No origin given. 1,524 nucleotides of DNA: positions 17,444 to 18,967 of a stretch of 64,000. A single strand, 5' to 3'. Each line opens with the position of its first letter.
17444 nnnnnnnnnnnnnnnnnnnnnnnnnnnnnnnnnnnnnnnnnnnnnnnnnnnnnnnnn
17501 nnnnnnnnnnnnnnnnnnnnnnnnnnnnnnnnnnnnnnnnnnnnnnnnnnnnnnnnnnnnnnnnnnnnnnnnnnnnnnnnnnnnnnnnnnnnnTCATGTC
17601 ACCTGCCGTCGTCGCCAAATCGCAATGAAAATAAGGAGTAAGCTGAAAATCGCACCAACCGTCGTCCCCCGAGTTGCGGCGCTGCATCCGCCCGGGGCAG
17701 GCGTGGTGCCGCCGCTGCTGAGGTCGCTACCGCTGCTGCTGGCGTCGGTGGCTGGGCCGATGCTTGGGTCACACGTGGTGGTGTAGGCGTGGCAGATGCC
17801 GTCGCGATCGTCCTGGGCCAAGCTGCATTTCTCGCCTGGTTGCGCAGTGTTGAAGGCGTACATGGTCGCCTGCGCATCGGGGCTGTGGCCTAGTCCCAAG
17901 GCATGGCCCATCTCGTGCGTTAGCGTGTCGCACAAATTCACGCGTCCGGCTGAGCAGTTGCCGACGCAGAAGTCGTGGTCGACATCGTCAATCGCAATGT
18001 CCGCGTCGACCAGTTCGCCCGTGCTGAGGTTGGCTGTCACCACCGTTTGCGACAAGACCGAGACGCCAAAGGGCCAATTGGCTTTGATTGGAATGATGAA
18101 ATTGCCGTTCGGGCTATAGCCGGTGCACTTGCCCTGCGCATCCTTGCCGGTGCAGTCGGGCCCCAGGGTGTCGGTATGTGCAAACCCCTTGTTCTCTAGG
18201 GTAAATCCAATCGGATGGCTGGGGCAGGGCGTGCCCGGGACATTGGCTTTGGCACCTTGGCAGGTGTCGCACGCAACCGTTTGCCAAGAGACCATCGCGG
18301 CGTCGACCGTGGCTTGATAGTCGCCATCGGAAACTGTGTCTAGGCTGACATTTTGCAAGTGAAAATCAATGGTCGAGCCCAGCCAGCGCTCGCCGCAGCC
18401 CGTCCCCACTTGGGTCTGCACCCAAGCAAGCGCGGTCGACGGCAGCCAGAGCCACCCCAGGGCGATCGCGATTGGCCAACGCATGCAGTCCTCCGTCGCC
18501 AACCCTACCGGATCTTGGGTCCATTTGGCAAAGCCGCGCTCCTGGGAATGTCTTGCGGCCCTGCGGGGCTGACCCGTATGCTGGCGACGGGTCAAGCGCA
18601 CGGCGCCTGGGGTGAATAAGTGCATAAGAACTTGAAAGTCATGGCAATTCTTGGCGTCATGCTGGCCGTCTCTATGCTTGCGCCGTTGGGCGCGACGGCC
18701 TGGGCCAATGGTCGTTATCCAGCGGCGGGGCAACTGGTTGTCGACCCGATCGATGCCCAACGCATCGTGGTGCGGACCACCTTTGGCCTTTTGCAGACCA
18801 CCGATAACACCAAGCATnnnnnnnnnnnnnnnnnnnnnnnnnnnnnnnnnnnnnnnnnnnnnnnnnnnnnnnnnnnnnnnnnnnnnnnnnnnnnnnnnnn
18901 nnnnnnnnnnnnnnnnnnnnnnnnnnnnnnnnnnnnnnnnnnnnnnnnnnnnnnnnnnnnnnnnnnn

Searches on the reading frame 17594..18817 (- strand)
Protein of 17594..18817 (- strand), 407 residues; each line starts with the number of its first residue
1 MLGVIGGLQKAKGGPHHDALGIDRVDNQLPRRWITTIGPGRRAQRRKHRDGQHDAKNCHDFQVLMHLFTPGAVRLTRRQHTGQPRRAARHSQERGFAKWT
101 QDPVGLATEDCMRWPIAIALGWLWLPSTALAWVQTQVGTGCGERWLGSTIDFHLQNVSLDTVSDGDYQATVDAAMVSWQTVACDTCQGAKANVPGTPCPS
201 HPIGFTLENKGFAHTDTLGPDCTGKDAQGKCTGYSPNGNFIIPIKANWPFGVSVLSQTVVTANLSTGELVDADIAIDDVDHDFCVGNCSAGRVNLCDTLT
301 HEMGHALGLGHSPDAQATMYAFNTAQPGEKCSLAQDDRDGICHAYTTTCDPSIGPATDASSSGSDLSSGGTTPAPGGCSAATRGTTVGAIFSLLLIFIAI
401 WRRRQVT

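Call 79: search_protein_families(library=pfam, proteins=[window:17594-18817:-], max_evalue=0.00001)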
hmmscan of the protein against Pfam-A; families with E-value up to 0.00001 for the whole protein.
window:17594-18817:- (407 aa): 1 family
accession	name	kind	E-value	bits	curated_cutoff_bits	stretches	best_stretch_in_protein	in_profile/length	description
PF00413.30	Peptidase_M10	-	6.7e-14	52.5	24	1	265-345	79-158/159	Matrixin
